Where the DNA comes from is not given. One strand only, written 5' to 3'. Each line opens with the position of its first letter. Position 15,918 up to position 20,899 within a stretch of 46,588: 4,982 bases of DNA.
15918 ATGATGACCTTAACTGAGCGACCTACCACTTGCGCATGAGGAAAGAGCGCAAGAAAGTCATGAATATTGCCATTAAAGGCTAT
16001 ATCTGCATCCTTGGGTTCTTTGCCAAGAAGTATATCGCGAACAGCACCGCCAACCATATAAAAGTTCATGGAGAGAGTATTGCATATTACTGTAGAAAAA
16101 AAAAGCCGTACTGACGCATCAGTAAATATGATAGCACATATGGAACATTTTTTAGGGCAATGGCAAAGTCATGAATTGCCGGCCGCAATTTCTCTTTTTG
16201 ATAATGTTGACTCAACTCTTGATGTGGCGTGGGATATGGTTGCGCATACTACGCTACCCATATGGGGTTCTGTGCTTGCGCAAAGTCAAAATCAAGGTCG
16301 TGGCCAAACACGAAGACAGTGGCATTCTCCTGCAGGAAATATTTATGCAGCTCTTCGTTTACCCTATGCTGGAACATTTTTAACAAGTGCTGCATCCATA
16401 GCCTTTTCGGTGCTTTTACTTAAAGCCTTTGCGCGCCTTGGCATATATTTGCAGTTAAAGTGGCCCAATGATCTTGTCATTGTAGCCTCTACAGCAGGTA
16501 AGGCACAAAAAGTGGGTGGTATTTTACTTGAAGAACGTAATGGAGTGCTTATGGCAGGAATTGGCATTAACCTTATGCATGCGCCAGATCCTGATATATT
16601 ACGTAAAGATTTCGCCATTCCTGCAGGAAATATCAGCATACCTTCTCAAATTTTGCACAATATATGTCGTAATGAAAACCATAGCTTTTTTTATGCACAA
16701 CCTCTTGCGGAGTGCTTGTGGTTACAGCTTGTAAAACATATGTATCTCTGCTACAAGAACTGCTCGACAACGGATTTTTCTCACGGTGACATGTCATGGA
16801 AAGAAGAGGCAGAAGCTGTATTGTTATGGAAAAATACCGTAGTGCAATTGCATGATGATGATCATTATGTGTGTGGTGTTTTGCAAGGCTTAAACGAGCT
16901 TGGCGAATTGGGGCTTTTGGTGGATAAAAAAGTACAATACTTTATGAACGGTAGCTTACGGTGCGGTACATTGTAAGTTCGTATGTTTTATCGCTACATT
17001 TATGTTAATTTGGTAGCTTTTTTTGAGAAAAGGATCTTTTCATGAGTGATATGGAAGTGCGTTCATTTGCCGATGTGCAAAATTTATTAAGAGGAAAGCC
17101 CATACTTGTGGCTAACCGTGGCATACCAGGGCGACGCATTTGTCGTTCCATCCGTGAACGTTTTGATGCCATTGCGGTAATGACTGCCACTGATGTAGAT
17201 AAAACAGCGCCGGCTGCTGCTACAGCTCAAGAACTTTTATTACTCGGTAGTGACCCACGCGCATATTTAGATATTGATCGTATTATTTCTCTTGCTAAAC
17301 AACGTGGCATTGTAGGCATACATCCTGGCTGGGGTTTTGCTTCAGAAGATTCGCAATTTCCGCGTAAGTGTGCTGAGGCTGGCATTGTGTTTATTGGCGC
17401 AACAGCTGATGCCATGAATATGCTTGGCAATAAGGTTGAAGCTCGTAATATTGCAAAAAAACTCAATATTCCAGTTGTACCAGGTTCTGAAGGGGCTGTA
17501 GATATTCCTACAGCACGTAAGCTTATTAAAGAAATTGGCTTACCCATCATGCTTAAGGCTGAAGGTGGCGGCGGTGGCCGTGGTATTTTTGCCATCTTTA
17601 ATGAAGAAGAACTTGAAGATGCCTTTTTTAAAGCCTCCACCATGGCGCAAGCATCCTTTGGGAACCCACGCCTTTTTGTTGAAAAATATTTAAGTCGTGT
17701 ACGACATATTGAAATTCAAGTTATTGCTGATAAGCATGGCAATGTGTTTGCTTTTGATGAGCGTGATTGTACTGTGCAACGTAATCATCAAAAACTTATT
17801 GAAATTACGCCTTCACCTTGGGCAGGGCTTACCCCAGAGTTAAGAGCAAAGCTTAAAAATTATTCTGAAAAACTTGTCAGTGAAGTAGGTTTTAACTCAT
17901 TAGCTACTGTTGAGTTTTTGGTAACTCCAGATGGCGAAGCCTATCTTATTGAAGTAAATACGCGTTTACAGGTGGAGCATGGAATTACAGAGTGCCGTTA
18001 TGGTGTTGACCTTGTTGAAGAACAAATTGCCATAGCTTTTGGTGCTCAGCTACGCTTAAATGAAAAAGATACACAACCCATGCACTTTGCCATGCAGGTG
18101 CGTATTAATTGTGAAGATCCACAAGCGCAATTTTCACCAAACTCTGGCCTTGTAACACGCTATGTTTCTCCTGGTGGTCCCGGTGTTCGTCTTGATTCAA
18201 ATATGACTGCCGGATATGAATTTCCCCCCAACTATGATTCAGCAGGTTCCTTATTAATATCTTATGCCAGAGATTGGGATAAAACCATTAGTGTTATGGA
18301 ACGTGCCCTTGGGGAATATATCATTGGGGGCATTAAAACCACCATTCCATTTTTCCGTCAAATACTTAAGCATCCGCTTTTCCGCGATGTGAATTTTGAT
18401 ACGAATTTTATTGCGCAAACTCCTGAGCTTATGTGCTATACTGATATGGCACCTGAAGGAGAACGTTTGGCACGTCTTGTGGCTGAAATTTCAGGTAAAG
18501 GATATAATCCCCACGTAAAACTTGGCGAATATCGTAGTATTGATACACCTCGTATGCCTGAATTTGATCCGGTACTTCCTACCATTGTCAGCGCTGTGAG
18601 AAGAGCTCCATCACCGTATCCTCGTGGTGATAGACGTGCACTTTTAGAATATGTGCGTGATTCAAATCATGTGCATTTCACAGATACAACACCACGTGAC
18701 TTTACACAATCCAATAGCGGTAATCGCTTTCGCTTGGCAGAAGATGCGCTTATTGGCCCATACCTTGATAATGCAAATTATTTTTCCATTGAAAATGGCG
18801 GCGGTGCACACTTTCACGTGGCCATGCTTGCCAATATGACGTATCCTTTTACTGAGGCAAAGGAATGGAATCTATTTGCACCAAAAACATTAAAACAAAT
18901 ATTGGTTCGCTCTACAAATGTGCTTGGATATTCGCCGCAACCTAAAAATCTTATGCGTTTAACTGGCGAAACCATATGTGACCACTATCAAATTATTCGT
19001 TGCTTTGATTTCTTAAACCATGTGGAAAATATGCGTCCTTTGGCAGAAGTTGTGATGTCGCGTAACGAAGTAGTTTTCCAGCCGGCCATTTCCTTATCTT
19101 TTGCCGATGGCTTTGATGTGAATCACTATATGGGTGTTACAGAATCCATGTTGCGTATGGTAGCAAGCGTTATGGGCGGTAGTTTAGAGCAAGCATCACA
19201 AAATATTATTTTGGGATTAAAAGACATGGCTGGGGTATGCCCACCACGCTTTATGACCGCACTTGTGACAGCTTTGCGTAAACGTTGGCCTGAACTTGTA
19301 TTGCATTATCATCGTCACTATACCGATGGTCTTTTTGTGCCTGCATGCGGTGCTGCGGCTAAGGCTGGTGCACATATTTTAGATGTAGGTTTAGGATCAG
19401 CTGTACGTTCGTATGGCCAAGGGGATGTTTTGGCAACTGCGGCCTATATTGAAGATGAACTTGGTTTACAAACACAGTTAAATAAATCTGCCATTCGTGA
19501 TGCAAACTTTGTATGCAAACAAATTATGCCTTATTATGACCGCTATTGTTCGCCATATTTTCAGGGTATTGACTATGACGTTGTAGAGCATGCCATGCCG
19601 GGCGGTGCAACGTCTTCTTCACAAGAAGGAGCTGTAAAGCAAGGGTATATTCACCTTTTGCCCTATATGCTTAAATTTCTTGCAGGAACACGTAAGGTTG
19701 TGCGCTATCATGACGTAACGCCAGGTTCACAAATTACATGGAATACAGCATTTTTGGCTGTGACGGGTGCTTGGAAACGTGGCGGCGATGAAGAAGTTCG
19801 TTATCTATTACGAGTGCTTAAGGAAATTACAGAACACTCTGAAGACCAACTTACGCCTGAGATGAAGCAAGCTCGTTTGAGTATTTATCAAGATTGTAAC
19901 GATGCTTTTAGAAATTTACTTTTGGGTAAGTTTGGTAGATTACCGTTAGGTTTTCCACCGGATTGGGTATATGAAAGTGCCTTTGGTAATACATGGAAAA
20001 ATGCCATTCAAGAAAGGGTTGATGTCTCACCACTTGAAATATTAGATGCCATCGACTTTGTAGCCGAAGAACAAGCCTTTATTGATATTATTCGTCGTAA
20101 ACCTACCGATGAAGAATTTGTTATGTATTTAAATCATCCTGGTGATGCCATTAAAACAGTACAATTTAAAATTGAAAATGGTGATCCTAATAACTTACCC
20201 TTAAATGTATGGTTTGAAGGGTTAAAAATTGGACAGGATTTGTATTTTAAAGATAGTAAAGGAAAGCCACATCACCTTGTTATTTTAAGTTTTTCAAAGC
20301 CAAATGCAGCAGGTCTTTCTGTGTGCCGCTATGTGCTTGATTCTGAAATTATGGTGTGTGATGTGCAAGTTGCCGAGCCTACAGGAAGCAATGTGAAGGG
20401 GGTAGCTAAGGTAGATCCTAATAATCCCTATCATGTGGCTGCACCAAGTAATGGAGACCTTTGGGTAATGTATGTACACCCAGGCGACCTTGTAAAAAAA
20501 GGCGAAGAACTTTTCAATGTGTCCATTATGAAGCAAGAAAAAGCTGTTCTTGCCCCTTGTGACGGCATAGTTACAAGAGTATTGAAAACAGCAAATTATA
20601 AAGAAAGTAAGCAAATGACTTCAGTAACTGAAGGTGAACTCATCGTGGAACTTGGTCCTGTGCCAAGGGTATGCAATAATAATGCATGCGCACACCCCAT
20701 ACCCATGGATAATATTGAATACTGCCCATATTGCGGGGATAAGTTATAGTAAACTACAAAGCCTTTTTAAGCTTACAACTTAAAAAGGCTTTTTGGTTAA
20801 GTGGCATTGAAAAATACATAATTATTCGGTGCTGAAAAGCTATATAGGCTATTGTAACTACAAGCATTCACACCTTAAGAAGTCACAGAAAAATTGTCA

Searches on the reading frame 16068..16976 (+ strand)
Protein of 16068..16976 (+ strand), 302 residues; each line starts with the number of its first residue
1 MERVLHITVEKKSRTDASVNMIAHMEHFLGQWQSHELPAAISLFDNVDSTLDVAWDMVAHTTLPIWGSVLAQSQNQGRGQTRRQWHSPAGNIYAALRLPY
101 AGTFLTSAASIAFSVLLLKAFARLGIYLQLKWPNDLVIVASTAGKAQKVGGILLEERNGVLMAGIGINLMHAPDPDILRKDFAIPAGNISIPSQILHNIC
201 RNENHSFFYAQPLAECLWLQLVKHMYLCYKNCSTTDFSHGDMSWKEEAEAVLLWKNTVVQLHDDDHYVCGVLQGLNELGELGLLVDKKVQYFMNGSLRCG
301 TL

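Call 96: search_protein_families(library=ncbifam, proteins=[window:16068-16976:+], max_evalue=0.00001)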
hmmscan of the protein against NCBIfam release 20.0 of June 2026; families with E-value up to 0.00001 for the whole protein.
window:16068-16976:+ (302 aa): 10 families
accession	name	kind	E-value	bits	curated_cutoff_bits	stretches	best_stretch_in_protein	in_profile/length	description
TIGR00121.1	birA_ligase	equivalog_domain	1.4e-23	83.7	83.1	1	41-295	2-230/235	biotin--[acetyl-CoA-carboxylase] ligase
NF008848.0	PRK11886.1-3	equivalog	9.4e-20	70.9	362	1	40-169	79-209/319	bifunctional biotin--[acetyl-CoA-carboxylase] ligase/biotin operon repressor BirA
NF006294.0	PRK08477.1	equivalog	5.9e-19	68.3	179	1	40-174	5-136/214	biotin--[acetyl-CoA-carboxylase] ligase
NF008847.0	PRK11886.1-2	equivalog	6.9e-18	65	293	1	35-170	75-210/320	bifunctional biotin--[acetyl-CoA-carboxylase] ligase/biotin operon repressor BirA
NF006206.0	PRK08330.1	equivalog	1.2e-14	54.3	311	1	40-171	12-137/243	biotin--protein ligase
NF005405.0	PRK06955.1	equivalog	1.2e-10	41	312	1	63-176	62-184/300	biotin--[acetyl-CoA-carboxylase] ligase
NF008850.0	PRK11886.1-5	equivalog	9.3e-09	34.9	489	1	44-170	84-210/320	bifunctional biotin--[acetyl-CoA-carboxylase] ligase/biotin operon repressor BirA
NF008849.0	PRK11886.1-4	equivalog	1.5e-08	34.1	474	1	41-176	81-217/320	bifunctional biotin--[acetyl-CoA-carboxylase] ligase/biotin operon repressor BirA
NF009862.0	PRK13325.1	equivalog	6.4e-07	28.4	761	1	71-170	115-214/592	bifunctional biotin--[acetyl-CoA-carboxylase] ligase/type III pantothenate kinase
NF008846.0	PRK11886.1-1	equivalog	7.6e-07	28.7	353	1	28-173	64-212/312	bifunctional biotin--[acetyl-CoA-carboxylase] ligase/biotin operon repressor BirA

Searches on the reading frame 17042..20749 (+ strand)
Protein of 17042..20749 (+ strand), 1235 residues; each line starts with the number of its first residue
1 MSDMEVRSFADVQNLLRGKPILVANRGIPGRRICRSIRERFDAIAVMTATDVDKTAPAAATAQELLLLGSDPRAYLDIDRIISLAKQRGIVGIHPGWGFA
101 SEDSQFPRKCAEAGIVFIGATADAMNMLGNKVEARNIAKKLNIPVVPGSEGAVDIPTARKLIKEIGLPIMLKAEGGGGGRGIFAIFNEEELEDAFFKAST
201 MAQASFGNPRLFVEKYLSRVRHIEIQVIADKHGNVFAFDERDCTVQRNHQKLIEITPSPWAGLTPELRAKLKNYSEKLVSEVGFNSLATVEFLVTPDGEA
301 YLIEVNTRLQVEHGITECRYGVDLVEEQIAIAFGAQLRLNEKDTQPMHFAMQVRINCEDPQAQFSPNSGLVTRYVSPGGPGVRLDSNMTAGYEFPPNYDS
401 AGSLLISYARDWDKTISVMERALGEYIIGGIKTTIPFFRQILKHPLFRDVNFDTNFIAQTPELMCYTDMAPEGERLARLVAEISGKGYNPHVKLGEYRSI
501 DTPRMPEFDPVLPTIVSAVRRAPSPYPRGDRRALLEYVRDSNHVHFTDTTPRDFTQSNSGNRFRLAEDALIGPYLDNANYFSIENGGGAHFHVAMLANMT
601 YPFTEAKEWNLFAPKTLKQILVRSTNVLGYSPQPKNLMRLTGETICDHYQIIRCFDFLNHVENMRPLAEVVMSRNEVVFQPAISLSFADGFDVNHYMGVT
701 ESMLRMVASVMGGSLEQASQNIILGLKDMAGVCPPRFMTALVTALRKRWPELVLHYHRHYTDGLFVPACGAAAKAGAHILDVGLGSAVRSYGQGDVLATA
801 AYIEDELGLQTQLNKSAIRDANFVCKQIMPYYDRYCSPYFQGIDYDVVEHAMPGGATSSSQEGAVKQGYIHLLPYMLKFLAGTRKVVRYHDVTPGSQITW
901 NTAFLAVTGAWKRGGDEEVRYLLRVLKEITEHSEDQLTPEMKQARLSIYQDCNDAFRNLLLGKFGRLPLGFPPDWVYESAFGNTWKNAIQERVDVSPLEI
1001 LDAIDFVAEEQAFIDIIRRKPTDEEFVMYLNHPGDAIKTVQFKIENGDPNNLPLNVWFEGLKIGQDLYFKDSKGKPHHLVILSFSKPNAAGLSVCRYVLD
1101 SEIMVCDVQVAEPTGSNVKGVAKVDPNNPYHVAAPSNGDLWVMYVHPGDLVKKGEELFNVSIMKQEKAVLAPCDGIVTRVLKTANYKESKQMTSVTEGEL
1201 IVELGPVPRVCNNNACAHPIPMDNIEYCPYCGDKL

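Call 96: search_protein_families(library=ncbifam, proteins=[window:17042-20749:+], max_evalue=0.00001)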
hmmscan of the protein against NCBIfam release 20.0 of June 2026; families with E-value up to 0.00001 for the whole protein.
window:17042-20749:+ (1235 aa): 36 families (the best 25 are shown)
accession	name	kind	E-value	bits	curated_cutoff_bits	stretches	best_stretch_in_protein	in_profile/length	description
NF009554.0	PRK12999.1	equivalog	0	1247.6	965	1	18-1205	5-1146/1147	pyruvate carboxylase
TIGR01235.1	pyruv_carbox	equivalog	1.7e-190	635.2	1114.45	1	21-1181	2-1126/1143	pyruvate carboxylase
NF006406.0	PRK08654.1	equivalog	3.3e-136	454.7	739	1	20-463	4-446/499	acetyl-CoA carboxylase biotin carboxylase subunit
NF005525.0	PRK07178.1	equivalog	3.6e-136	454.5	768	1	19-481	3-463/471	acetyl-CoA carboxylase biotin carboxylase subunit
NF006367.0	PRK08591.1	subfamily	4.4e-136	454.2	597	1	21-460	5-444/451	acetyl-CoA carboxylase biotin carboxylase subunit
TIGR00514.1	accC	equivalog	1.9e-134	448.9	626.5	1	19-460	3-444/449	acetyl-CoA carboxylase biotin carboxylase subunit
NF004085.0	PRK05586.1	equivalog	6.5e-121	404.3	723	1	20-459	4-443/448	acetyl-CoA carboxylase biotin carboxylase subunit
TIGR02712.1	urea_carbox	equivalog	9.9e-119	397.8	1303.85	1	20-460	3-442/1201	urea carboxylase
NF009471.0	PRK12833.1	equivalog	3.3e-115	385.3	686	1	20-458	7-445/467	acetyl-CoA carboxylase biotin carboxylase subunit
NF006287.0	PRK08463.1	equivalog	3.2e-113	379.1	775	1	20-460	4-444/479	acetyl-CoA carboxylase subunit A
NF006286.0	PRK08462.1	equivalog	6.9e-111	371.2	740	1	19-459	5-443/445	acetyl-CoA carboxylase biotin carboxylase subunit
NF006761.0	PRK09282.1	domain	1.2e-43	149.5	402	1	542-907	2-352/591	pyruvate carboxylase subunit B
TIGR01108.1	oadA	equivalog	1.2e-39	136.2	756.5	1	546-908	1-348/582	sodium-extruding oxaloacetate decarboxylase subunit alpha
NF010643.0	PRK14040.1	subfamily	9e-34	116.9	892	1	541-907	4-355/595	oxaloacetate decarboxylase subunit alpha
NF010644.0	PRK14041.1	equivalog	2.3e-30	105.6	734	1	544-909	3-354/467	pyruvate carboxylase subunit B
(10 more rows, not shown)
